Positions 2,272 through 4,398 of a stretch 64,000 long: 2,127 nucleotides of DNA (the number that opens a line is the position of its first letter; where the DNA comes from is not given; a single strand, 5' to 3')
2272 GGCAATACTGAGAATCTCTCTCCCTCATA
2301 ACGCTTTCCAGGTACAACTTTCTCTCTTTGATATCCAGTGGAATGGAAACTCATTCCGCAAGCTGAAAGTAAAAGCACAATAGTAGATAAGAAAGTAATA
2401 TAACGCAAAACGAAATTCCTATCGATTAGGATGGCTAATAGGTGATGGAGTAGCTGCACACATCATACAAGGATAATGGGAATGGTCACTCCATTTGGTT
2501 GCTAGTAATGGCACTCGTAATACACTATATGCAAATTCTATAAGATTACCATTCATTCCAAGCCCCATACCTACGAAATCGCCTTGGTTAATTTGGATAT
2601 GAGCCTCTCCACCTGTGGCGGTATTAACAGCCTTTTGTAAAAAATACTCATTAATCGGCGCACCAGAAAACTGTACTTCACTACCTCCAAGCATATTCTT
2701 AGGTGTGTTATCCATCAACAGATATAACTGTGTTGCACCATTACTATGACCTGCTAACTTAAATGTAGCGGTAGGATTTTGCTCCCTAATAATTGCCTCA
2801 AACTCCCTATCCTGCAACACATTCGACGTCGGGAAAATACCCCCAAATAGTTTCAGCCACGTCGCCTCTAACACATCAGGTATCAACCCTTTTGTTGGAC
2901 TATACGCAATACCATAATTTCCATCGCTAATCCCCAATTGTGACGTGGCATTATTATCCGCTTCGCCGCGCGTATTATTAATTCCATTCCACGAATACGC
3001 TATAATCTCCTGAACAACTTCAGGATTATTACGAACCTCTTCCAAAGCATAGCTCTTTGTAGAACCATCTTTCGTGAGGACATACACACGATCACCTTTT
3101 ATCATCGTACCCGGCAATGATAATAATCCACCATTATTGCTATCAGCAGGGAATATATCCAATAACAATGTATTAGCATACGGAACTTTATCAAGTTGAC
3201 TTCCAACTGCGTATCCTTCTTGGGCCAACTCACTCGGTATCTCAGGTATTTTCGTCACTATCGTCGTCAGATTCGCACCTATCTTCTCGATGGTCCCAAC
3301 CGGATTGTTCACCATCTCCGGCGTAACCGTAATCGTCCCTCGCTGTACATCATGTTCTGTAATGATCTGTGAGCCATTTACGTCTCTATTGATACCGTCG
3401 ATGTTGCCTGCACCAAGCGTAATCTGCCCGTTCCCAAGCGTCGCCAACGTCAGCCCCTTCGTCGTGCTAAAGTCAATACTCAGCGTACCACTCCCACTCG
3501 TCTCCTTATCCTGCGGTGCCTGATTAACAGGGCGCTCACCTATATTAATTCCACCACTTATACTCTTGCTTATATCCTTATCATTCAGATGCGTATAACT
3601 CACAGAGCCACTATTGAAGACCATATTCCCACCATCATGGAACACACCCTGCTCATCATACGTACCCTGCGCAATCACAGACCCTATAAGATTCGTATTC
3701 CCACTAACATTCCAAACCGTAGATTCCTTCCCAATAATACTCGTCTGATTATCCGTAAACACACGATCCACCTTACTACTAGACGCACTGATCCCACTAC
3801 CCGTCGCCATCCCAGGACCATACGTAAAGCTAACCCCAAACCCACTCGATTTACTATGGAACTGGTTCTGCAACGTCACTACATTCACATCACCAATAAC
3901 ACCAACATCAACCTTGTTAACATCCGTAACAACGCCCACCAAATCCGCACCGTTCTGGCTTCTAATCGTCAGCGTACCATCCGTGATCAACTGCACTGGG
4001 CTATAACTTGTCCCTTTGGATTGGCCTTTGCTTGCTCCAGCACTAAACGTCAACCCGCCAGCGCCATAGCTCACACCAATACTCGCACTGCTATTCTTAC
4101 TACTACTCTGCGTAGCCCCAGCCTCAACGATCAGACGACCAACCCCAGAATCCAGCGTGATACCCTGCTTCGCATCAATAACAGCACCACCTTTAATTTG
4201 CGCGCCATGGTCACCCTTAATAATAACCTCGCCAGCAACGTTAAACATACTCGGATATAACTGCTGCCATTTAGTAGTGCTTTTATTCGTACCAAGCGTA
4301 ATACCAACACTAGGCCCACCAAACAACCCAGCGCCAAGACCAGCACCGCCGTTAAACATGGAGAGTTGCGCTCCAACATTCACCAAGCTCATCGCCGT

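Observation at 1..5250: Orphan 5'-truncated fhaB/cdiA copy downstream of the exoprotein-lipoprotein pair, with a 329-bp gene-conversion patch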

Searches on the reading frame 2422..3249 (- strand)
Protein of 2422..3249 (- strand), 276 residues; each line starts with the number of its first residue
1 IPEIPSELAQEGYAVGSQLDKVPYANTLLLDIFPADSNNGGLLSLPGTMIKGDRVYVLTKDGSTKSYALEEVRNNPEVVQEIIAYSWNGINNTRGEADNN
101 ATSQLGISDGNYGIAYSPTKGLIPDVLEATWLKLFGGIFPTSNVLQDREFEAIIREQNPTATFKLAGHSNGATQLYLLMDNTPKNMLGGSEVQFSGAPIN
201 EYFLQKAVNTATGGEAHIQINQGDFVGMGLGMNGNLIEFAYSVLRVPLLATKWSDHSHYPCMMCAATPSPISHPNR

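Call 39: search_protein_families(library=pfam, proteins=[window:2422-3249:-], max_evalue=10)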
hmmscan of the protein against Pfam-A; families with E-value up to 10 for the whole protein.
seq(276 aa): 0 families

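Call 40: search_solved_structures(query=window:2422-3249:-, max_evalue=10)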
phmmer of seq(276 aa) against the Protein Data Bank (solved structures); distinct sequences matched with E-value up to 10: 3.
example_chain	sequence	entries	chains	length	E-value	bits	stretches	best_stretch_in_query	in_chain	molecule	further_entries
1m2i_A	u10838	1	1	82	0.87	12.1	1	128-175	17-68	cytochrome b5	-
2i89_A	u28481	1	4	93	0.97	12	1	126-175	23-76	Cytochrome b5 type B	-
1lj0_A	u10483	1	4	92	1.7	11.1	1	126-175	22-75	Cytochrome B5 outer mitochondrial membrane isoform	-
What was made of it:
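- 2422..3324 (-): C-terminal toxin region CT1a. It is an alpha/beta-hydrolase domain with GHSNG at residues 3020-3024 (window 2751..2737). No Pfam or PDB sequence hit (calls 39, 40).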

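Call 41: find_homologous_proteins(query=window:2422-3249:-, max_evalue=0.001)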
Query seq(276 aa): 649 candidates shared short words with the query, none scored E <= 0.001.
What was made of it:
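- Tried and rejected: A word-indexed homologue search with the CT alone returned nothing, although P0001 contains that domain, which used up that tool (call 41).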

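Call 46: search_protein_representatives(protein=window:2422-3249:-)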
Query: 276 residues. Proteins with E-value up to 0.001 (for the whole library): 49; up to 1e-10: 20; up to 1e-30: 7. The best 49 are listed.
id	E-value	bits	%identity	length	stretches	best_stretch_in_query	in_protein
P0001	2.3e-159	545.3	78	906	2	1-276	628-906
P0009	9.6e-73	261.3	52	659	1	16-276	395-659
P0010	7.7e-37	143.5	41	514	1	28-271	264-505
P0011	4.6e-35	137.7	41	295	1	52-263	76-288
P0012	1.3e-34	136.3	37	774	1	15-271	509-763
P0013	1.1e-32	130.0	39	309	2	70-261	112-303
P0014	1.3e-31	126.3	42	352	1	16-234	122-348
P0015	4.1e-24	101.8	35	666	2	66-265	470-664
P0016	3.9e-22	95.3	34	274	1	31-261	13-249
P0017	9.4e-22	94.0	37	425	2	52-227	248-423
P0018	1.2e-21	93.7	40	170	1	116-274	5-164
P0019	1.8e-18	83.3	37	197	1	97-265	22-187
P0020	1.6e-15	73.6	34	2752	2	63-264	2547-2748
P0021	1.4e-14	70.6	34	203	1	64-268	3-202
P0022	4.1e-13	65.7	36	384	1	66-263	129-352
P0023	5.0e-13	65.4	31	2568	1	27-263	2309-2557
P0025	1.1e-11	61.0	35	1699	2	15-219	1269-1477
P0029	3.1e-10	56.3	36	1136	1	106-263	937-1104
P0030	2.9e-09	53.1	35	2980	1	32-268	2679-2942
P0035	3.2e-08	49.7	28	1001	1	18-210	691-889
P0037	3.6e-08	49.5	32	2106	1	86-265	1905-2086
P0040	1.3e-07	47.7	36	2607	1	85-212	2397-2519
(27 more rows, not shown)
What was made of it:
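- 2422..3324 (-): 49 family representatives in 1.84 billion proteins (call 46).
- Tried and rejected: The exhaustive HMMER search worked instead (call 46).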

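Call 47: search_protein_families(library=pfam, proteins=[P0020, P0023, P0025, P0029, P0035], max_evalue=0.001)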
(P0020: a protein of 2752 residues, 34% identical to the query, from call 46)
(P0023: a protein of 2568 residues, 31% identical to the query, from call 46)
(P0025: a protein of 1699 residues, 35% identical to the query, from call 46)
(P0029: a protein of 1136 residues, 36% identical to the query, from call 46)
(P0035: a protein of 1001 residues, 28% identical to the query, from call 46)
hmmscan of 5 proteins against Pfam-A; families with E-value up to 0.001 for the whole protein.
P0020 (2752 aa): 3 families
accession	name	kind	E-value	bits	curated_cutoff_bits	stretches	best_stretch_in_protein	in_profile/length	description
PF05860.19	TPS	-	3.1e-48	165.3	33.5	1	36-302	3-251/252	TPS secretion domain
PF13332.12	Fil_haemagg_2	-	5.9e-25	88.8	22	5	2131-2208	92-169/170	Hemagglutinin repeat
PF05594.20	Fil_haemagg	-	1.8e-08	35.3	21.5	3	896-970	4-72/72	Haemagglutinin repeat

P0023 (2568 aa): 3 families
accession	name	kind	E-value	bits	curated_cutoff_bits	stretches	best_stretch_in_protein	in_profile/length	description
PF05860.19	TPS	-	2.8e-51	175.3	33.5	1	29-287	5-252/252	TPS secretion domain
PF13332.12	Fil_haemagg_2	-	9e-49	166.3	22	3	1960-2111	7-166/170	Hemagglutinin repeat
PF05594.20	Fil_haemagg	-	3.5e-13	50.4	21.5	0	514-569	5-72/72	Haemagglutinin repeat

P0025 (1699 aa): 1 family
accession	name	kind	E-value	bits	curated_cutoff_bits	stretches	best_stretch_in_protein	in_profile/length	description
PF13332.12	Fil_haemagg_2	-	8.7e-79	264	22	6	874-1035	2-168/170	Hemagglutinin repeat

P0029 (1136 aa): 1 family
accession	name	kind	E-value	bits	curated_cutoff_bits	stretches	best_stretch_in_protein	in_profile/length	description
PF13332.12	Fil_haemagg_2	-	2.3e-22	80.3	22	1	399-567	8-167/170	Hemagglutinin repeat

P0035 (1001 aa): 1 family
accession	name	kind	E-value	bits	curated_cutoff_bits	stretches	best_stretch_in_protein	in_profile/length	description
PF13332.12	Fil_haemagg_2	-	2.4e-46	158.4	22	4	280-442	6-168/170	Hemagglutinin repeat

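Call 48: search_protein_families(library=pfam, proteins=[P0030, P0037, P0040, P0012, P0009, P0015], max_evalue=0.001)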
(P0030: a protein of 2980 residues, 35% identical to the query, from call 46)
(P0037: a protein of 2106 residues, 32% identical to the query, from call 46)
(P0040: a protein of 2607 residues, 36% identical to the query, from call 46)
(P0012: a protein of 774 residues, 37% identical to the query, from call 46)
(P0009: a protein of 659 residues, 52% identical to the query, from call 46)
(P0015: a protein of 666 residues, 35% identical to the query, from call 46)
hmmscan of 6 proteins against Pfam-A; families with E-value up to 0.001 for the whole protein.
P0030 (2980 aa): 2 families
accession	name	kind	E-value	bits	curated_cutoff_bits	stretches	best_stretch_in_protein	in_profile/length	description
PF13332.12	Fil_haemagg_2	-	1.8e-44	152.3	22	3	2273-2430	7-165/170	Hemagglutinin repeat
PF05860.19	TPS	-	1.2e-34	120.9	33.5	1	38-312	6-250/252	TPS secretion domain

P0037 (2106 aa): 2 families
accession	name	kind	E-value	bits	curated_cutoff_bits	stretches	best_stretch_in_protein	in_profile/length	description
PF13332.12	Fil_haemagg_2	-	4.1e-69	232.5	22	6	1439-1603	3-170/170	Hemagglutinin repeat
PF05860.19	TPS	-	2.2e-50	172.3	33.5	1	27-289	1-251/252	TPS secretion domain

P0040 (2607 aa): 3 families
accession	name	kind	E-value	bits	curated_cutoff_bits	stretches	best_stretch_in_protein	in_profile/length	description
PF13332.12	Fil_haemagg_2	-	4.2e-58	196.7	22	4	1896-2060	2-167/170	Hemagglutinin repeat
PF05860.19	TPS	-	1.8e-42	146.5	33.5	1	37-282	16-251/252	TPS secretion domain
PF05594.20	Fil_haemagg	-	3.3e-05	24.9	21.5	0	1116-1177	15-70/72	Haemagglutinin repeat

P0012 (774 aa): 1 family
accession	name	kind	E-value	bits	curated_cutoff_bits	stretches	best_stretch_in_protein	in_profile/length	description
PF13332.12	Fil_haemagg_2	-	5.1e-26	92.2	22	2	192-325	19-163/170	Hemagglutinin repeat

P0009 (659 aa): 1 family
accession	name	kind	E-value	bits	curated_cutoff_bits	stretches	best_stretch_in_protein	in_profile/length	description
PF13332.12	Fil_haemagg_2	-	4.2e-23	82.8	22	1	51-201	7-169/170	Hemagglutinin repeat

P0015 (666 aa): 1 family
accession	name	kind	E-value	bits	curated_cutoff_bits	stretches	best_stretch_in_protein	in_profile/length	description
PF04830.18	DUF637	-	3.4e-20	72.9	26.6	1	146-310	1-168/168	Possible hemagglutinin (DUF637)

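Call 59: find_related_loci(query=A3, collection=metagenome_contigs, flank=10000)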
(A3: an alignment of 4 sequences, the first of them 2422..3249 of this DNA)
Query A3 (276 aa) in metagenome_contigs; peptide patterns used: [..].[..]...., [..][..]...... (x = any residue, [..] = any of these).
207 stretches matched a pattern, but none encodes a relative of the query by tblastn (E <= 1e-3).

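Call 60: predict_structure(alignment_id=A2)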
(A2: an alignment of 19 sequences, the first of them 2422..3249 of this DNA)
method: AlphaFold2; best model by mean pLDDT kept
length: 276 residues; sequences in the alignment: 19
mean_pLDDT: 84.7   pTM: 0.84
mean pLDDT of the five models: 84.7, 83.3, 83.0, 81.0, 81.0
residues with pLDDT >= 90: 122; 70-90: 123; 50-70: 19; < 50: 12
segments of 3 or more residues with pLDDT < 50: 267-276
pLDDT, mean of each block of 10 residues (from residue 1): 65 74 57 73 86 92 93 97 89 81 83 89 82 90 94 96 94 95 95 94 97 95 87 87 82 81 65 36
secondary structure, 60 per line:
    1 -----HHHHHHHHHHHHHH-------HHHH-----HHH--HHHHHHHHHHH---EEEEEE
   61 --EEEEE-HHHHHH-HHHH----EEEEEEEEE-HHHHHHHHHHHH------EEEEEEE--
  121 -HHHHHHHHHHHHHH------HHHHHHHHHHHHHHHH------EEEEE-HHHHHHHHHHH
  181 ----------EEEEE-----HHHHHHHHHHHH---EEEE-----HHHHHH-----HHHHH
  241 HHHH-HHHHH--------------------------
elements in order: H6-19 H27-30 H41-51 E55-60 E63-67 H69-74 H76-79 E84-92 H94-105 E112-118 H122-135 H142-157 E164-168 H170-180 E191-195 H201-212 E216-219 H225-230 H236-244 H246-250
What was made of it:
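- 2422..3324 (-): AF2 pLDDT 84.7 (call 60).
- On Alpha/beta-hydrolase (esterase/lipase-like) toxin domain: AF2 pLDDT 84.7, pTM 0.84 (call 60).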

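Call 62: fold_search(model_id=the predicted structure, library=pdb)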
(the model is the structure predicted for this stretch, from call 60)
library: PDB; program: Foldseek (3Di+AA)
matches with E <= 10: 1219; with E <= 0.001: 19
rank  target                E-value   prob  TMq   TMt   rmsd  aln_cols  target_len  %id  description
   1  1agy                  3.1e-04  1.00  0.38  0.50  10.2       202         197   16  The 1.15 angstrom refined structure of fusarium solani pisi cutinase (released 1998-04-01)
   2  1xzd                  3.7e-04  1.00  0.38  0.50   7.4       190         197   16  FUSARIUM SOLANI CUTINASE MUTANT WITH SER 213 REPLACED BY CYS (released 1996-10-14)
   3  3ef3                  5.0e-04  1.00  0.33  0.43  10.2       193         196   16  cut-1a; NCN-Pt-Pincer-Cutinase Hybrid (released 2009-07-28)
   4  1cuy                  6.0e-04  1.00  0.35  0.47  10.5       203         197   17  CUTINASE, L189F MUTANT (released 1996-07-11)
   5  1ffe                  6.0e-04  1.00  0.35  0.46  10.5       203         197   16  CONTRIBUTION OF CUTINASE SERINE 42 SIDE CHAIN TO THE STABILIZATION OF THE OXYANION TRANSITION STATE (released 1996-03-08)
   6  1xzh                  6.4e-04  1.00  0.37  0.49  10.8       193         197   16  FUSARIUM SOLANI CUTINASE MUTANT WITH THR 80 REPLACED BY PRO (released 1996-10-14)
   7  1cuw_A                6.4e-04  1.00  0.37  0.49  10.5       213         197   16  CUTINASE, G82A, A85F, V184I, A185L, L189F MUTANT (released 1996-07-11)
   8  1xzf                  6.7e-04  1.00  0.37  0.49  10.3       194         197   16  FUSARIUM SOLANI CUTINASE MUTANT WITH THR 144 REPLACED BY CYS (released 1996-10-14)
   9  1xzg                  6.7e-04  1.00  0.35  0.46  10.9       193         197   15  FUSARIUM SOLANI CUTINASE MUTANT WITH THR 45 REPLACED BY ALA (released 1996-10-14)
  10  1cug                  6.7e-04  1.00  0.35  0.46  10.4       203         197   16  CUTINASE, R17E, N172K MUTANT (released 1996-07-11)
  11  1cuh                  7.1e-04  1.00  0.35  0.45  10.3       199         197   14  CUTINASE, R196E MUTANT (released 1996-07-11)
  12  1cuu                  7.1e-04  1.00  0.35  0.46  10.5       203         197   16  CUTINASE, A199C MUTANT (released 1996-07-11)
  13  1xza                  8.0e-04  1.00  0.37  0.48  10.9       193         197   16  FUSARIUM SOLANI CUTINASE MUTANT WITH SER 129 REPLACED BY CYS (released 1996-10-14)
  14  1cua                  8.0e-04  1.00  0.34  0.45  10.6       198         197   15  CUTINASE, N172K MUTANT (released 1996-07-11)
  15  1cuf                  8.5e-04  1.00  0.37  0.48  10.9       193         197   16  CUTINASE, R156L MUTANT (released 1996-07-11)
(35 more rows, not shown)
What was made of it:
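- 2422..3324 (-): Best Foldseek PDB hits are cutinases, E 3e-4 (call 62).
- On Alpha/beta-hydrolase (esterase/lipase-like) toxin domain: The top 43 Foldseek PDB hits are cutinases, E 3e-4 to 4e-3, TM about 0.5 on the target (call 62).
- Its confident model best matches cutinases (calls 60, 62).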

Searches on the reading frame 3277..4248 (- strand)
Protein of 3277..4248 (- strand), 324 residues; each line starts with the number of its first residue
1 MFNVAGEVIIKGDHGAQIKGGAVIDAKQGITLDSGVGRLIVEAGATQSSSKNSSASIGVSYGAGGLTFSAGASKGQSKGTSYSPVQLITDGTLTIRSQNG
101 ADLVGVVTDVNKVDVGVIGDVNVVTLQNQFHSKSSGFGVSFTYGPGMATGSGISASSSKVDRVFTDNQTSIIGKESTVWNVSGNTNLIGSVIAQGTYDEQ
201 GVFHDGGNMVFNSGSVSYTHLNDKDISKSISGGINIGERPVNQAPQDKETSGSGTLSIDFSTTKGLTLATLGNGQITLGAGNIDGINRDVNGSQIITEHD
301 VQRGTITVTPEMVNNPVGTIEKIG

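Call 95: find_related_loci(query=A4, collection=metagenome_contigs, flank=10000)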
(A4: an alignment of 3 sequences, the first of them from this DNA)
Query A4 (324 aa) in metagenome_contigs; peptide patterns used: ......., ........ (x = any residue, [..] = any of these).
106 stretches matched a pattern, but none encodes a relative of the query by tblastn (E <= 1e-3).
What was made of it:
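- Tried and rejected: Two metagenome_contigs scans, with the CT alignment and the shaft alignment, found nothing (calls 59, 95).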
